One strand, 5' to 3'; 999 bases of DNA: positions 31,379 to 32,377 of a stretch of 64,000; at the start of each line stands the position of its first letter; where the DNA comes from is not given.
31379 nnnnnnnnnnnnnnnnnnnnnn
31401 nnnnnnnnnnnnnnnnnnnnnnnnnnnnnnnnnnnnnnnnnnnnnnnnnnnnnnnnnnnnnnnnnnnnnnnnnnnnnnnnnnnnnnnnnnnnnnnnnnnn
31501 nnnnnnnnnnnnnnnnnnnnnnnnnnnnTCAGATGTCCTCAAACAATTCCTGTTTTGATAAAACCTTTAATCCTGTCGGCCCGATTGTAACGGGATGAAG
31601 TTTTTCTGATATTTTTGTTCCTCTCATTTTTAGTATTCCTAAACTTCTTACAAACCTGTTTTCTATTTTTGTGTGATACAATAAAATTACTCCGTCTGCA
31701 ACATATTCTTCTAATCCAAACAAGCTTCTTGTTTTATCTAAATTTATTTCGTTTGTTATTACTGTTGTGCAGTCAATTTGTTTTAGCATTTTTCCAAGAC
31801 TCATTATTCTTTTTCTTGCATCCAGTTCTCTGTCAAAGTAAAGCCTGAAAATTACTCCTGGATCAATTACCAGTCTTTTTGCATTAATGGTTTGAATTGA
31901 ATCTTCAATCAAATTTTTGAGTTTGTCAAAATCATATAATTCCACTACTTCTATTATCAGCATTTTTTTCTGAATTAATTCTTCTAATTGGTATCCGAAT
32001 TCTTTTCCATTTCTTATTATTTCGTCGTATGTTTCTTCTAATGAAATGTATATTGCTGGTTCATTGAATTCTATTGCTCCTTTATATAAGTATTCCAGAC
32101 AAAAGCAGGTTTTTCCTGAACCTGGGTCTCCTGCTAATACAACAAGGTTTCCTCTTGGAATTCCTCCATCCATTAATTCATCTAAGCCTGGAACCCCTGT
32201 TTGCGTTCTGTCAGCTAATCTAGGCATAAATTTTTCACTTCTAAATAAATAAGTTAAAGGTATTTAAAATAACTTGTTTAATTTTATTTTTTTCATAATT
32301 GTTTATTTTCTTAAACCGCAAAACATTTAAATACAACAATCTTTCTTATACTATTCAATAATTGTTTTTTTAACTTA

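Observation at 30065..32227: FlaH/KaiC-like ATPase flanked by two Walker-A-less KaiC-like paralogs next to the pilus locus; a third paralog lies at 5240-5848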

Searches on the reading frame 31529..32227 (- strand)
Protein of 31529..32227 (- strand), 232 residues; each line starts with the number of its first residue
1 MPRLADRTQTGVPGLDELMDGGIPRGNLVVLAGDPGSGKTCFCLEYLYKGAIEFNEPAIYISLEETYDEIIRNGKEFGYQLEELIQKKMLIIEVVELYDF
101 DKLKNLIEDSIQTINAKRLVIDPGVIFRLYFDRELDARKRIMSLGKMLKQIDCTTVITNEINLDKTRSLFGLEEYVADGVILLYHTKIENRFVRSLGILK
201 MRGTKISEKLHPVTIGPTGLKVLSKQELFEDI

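Call 4: search_protein_families(library=pfam, proteins=[window:31529-32227:-], max_evalue=1)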
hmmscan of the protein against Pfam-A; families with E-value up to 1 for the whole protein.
window:31529-32227:- (232 aa): 13 families
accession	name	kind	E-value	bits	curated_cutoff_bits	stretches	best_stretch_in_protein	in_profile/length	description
PF06745.19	ATPase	-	9.3e-59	199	26.6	1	9-226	2-230/231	KaiC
PF03796.21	DnaB_C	-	3.9e-07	30.2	27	1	9-72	3-65/255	DnaB-like helicase C terminal domain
PF13481.12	AAA_25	-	1.2e-06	28.7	27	1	5-83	12-99/195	AAA domain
PF07088.17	GvpD_P-loop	-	0.00015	22.2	24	1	26-186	10-174/189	GvpD gas vesicle protein, P-loop domain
PF23442.1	DUF7125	-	0.00063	19.3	29.1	1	7-45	3-41/207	Family of unknown function (DUF7125)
PF00154.27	RecA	-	0.0052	16.7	27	1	10-86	35-109/262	recA bacterial DNA recombination protein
PF08423.17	Rad51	-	0.0057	16.4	22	1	9-152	9-159/244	Rad51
PF13401.12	AAA_22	-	0.02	15.6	27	1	27-122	6-91/130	AAA domain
PF20720.3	nSTAND3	-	0.02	15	27.2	1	27-72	18-62/155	Novel STAND NTPase 3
PF13479.12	AAA_24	-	0.046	14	27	1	29-70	5-37/195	AAA domain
PF13173.12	AAA_14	-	0.048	14.1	27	1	27-92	3-68/129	AAA domain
PF13191.12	AAA_16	-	0.12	13.3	32.6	1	24-47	22-45/167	AAA ATPase domain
PF02367.23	TsaE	-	0.19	12.1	26.6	1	24-45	19-40/128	Threonylcarbamoyl adenosine biosynthesis protein TsaE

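Call 5: search_protein_families(library=ncbifam, proteins=[window:31529-32227:-], max_evalue=1)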
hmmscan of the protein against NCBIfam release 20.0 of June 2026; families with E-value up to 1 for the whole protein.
window:31529-32227:- (232 aa): 33 families (the best 25 are shown)
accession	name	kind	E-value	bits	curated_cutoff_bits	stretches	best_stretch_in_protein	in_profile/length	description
NF006799.0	PRK09302.1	equivalog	4.8e-48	164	408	1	7-223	12-239/515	circadian clock protein KaiC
TIGR03880.1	KaiC_arch_3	hypoth_equivalog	4e-43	147.5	249.45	1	11-229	1-224/224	KaiC domain-containing protein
TIGR03877.1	thermo_KaiC_1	hypoth_equivalog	1.7e-41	142.3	307.25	2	7-90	3-85/238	KaiC domain-containing protein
TIGR02655.1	circ_KaiC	equivalog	2.9e-36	125.1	546.25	1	8-223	3-229/484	circadian clock protein KaiC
TIGR03881.1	KaiC_arch_4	hypoth_equivalog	9.6e-35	120.3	247.8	1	7-220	2-226/231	KaiC domain-containing protein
NF052589.1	ArlH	equivalog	2.5e-12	47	215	1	14-205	8-204/229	archaellum protein ArlH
NF004723.0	PRK06067.1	subfamily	3.7e-11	43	194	1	9-207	17-218/243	flagellar accessory protein FlaH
NF006320.0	PRK08533.1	equivalog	6e-11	42.4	215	1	15-126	13-127/230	flagellar accessory protein FlaH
TIGR02237.1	recomb_radB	equivalog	8.8e-10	38.8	172.4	1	15-167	1-155/210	DNA repair and recombination protein RadB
TIGR00416.1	sms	equivalog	2.2e-09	36.6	403.05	1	7-135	75-200/454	DNA repair protein RadA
TIGR00665.1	DnaB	equivalog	3.7e-08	32.6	385.25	1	9-71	179-240/435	replicative DNA helicase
NF003301.0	PRK04301.1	equivalog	9.7e-08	31.5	259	1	7-186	82-274/316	DNA repair and recombination protein RadA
TIGR03600.1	phage_DnaB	exception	5e-07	29.1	498.65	1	10-73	179-241/421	phage replicative helicase, DnaB family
NF006861.0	PRK09361.1-1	equivalog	1.1e-06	28.4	278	1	7-131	4-130/235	DNA repair and recombination protein RadB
NF005852.0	PRK07773.1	equivalog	1.5e-06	26.8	780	1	8-71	200-262/886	replicative DNA helicase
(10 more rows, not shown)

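Call 26: search_solved_structures(query=window:31529-32227:-, max_evalue=0.001)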
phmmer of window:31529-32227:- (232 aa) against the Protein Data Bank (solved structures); distinct sequences matched with E-value up to 0.001: 57.
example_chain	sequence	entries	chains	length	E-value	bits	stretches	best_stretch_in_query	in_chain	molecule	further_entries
8zn5_B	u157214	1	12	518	1.2e-54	188.7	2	6-218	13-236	KaiC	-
7x1z_A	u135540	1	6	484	1.6e-48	168.7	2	8-222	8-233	Circadian clock oscillator protein KaiC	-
3s1a_A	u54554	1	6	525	2.3e-48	168.1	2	8-222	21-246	Circadian clock protein kinase kaiC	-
9ofh_A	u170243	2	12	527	2.3e-48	168.1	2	8-222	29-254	Circadian clock oscillator protein KaiC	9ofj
7s65_A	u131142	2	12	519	2.7e-48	167.9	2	8-222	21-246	Circadian clock protein kinase KaiC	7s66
8jon_A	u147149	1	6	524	3.1e-48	167.7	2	7-222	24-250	Circadian clock oscillator protein KaiC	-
8zn6_F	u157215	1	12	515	4.4e-48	167.2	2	7-222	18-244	KaiC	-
3k09_A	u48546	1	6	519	6e-48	166.8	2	8-222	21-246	Circadian clock protein kinase kaiC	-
7dyk_A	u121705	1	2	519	6.4e-48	166.7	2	8-222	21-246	Circadian clock protein kinase KaiC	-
7dyi_A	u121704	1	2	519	7.4e-48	166.5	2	8-222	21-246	Circadian clock protein kinase KaiC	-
8wve_A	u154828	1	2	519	7.7e-48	166.4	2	8-222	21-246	Circadian clock oscillator protein KaiC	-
4ijm_A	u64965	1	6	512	7.7e-48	166.4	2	8-222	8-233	Circadian clock protein kinase KaiC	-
3k0c_A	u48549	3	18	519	8e-48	166.4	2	8-222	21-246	Circadian clock protein kinase KaiC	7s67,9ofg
3k0f_A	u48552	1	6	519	8.1e-48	166.4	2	8-222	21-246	Circadian clock protein kinase KaiC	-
7x1y_A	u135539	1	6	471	8.2e-48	166.4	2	8-222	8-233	Circadian clock oscillator protein KaiC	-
4wia_A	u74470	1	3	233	1.6e-06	31.3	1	14-105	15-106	Putative flagella-related protein H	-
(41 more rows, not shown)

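Call 30: find_homologous_proteins(query=window:31529-32227:-, max_evalue=1e-20)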
Query window:31529-32227:- (232 aa): 901 proteins with E <= 1e-20 among 2183 candidates; the best 120 are listed.
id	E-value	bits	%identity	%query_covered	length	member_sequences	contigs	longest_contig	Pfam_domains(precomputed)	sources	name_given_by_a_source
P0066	6.4e-137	473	91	100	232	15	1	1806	PF06745.20,PF03796.22,PF23442.2,PF13481.13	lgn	-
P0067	3.4e-135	467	91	100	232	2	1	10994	PF06745.20,PF03796.22,PF23442.2,PF13481.13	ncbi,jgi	-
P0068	3.6e-121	421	83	97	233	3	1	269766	PF06745.20,PF03796.22,PF23442.2,PF13481.13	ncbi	ncbi:MAG: ATPase domain-containing protein [Candidatus Diapherotrites archaeon]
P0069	7.4e-120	417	82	97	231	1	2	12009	PF06745.20,PF03796.22,PF23442.2,PF13481.13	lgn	-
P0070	5.5e-119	414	81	97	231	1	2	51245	PF06745.20,PF03796.22,PF23442.2,PF13481.13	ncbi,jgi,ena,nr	ncbi:MAG: ATPase domain-containing protein [archaeon]|nr:AAA family ATPase [Candidatus Micrarchaeota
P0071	1.6e-113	396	77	97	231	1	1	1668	PF06745.20,PF03796.22,PF23442.2,PF13481.13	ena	-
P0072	2.1e-109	383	75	97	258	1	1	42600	PF06745.20,PF03796.22,PF23442.2,PF13481.13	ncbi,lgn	-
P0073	2.9e-109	382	73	98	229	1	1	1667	PF06745.20,PF03796.22,PF23442.2,PF13481.13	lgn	-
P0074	1.6e-108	380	74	97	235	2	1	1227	PF06745.20,PF03796.22,PF23442.2,PF13481.13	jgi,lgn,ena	-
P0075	9.9e-106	371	71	97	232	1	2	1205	PF06745.20,PF03796.22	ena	-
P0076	1.5e-105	370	72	98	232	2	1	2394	PF06745.20,PF03796.22,PF23442.2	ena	-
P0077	2.0e-105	370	71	98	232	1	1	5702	PF06745.20,PF03796.22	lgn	-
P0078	3.3e-105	369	70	97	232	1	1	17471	PF06745.20,PF03796.22,PF23442.2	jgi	jgi:KaiC/GvpD/RAD55 family RecA-like ATPase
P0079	3.3e-105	369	71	98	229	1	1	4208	PF06745.20,PF03796.22,PF23442.2,PF13481.13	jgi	jgi:KaiC/GvpD/RAD55 family RecA-like ATPase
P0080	5.2e-105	368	72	98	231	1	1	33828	PF06745.20,PF03796.22,PF23442.2,PF00154.28,PF13481.13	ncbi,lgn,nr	ncbi:MAG: gas vesicle protein GvpD [archaeon]|nr:gas vesicle protein GvpD [archaeon]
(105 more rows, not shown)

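Call 65: search_protein_families(library=padloc, proteins=[window:31529-32227:-], max_evalue=0.01)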
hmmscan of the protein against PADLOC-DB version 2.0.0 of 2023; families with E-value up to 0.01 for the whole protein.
window:31529-32227:- (232 aa): 1 family
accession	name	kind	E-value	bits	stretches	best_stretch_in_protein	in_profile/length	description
PDLC04140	mad8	-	0.00067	17.3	1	22-144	23-113/314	mads_8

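Call 67: search_solved_structures(query=window:31529-32227:-, max_evalue=1e-47, show_alignments=3)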
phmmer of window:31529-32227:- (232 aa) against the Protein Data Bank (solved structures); distinct sequences matched with E-value up to 1e-47: 21.
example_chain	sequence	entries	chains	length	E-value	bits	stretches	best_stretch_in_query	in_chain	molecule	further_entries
8zn5_B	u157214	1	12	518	1.2e-54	188.7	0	6-218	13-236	KaiC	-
7x1z_A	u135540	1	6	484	1.6e-48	168.7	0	8-222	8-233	Circadian clock oscillator protein KaiC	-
3s1a_A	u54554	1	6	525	2.3e-48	168.1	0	8-222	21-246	Circadian clock protein kinase kaiC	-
9ofh_A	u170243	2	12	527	2.3e-48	168.1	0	8-222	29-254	Circadian clock oscillator protein KaiC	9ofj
7s65_A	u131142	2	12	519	2.7e-48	167.9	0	8-222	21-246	Circadian clock protein kinase KaiC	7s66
8jon_A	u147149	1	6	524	3.1e-48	167.7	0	7-222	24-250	Circadian clock oscillator protein KaiC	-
8zn6_F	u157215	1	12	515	4.4e-48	167.2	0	7-222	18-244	KaiC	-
3k09_A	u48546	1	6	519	6e-48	166.8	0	8-222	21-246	Circadian clock protein kinase kaiC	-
7dyk_A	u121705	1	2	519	6.4e-48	166.7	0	8-222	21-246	Circadian clock protein kinase KaiC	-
7dyi_A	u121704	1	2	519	7.4e-48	166.5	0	8-222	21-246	Circadian clock protein kinase KaiC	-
8wve_A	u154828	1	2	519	7.7e-48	166.4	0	8-222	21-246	Circadian clock oscillator protein KaiC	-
4ijm_A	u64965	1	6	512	7.7e-48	166.4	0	8-222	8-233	Circadian clock protein kinase KaiC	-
3k0c_A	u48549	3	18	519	8e-48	166.4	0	8-222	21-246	Circadian clock protein kinase KaiC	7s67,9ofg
3k0f_A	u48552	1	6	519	8.1e-48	166.4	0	8-222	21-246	Circadian clock protein kinase KaiC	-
7x1y_A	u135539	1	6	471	8.2e-48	166.4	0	8-222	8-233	Circadian clock oscillator protein KaiC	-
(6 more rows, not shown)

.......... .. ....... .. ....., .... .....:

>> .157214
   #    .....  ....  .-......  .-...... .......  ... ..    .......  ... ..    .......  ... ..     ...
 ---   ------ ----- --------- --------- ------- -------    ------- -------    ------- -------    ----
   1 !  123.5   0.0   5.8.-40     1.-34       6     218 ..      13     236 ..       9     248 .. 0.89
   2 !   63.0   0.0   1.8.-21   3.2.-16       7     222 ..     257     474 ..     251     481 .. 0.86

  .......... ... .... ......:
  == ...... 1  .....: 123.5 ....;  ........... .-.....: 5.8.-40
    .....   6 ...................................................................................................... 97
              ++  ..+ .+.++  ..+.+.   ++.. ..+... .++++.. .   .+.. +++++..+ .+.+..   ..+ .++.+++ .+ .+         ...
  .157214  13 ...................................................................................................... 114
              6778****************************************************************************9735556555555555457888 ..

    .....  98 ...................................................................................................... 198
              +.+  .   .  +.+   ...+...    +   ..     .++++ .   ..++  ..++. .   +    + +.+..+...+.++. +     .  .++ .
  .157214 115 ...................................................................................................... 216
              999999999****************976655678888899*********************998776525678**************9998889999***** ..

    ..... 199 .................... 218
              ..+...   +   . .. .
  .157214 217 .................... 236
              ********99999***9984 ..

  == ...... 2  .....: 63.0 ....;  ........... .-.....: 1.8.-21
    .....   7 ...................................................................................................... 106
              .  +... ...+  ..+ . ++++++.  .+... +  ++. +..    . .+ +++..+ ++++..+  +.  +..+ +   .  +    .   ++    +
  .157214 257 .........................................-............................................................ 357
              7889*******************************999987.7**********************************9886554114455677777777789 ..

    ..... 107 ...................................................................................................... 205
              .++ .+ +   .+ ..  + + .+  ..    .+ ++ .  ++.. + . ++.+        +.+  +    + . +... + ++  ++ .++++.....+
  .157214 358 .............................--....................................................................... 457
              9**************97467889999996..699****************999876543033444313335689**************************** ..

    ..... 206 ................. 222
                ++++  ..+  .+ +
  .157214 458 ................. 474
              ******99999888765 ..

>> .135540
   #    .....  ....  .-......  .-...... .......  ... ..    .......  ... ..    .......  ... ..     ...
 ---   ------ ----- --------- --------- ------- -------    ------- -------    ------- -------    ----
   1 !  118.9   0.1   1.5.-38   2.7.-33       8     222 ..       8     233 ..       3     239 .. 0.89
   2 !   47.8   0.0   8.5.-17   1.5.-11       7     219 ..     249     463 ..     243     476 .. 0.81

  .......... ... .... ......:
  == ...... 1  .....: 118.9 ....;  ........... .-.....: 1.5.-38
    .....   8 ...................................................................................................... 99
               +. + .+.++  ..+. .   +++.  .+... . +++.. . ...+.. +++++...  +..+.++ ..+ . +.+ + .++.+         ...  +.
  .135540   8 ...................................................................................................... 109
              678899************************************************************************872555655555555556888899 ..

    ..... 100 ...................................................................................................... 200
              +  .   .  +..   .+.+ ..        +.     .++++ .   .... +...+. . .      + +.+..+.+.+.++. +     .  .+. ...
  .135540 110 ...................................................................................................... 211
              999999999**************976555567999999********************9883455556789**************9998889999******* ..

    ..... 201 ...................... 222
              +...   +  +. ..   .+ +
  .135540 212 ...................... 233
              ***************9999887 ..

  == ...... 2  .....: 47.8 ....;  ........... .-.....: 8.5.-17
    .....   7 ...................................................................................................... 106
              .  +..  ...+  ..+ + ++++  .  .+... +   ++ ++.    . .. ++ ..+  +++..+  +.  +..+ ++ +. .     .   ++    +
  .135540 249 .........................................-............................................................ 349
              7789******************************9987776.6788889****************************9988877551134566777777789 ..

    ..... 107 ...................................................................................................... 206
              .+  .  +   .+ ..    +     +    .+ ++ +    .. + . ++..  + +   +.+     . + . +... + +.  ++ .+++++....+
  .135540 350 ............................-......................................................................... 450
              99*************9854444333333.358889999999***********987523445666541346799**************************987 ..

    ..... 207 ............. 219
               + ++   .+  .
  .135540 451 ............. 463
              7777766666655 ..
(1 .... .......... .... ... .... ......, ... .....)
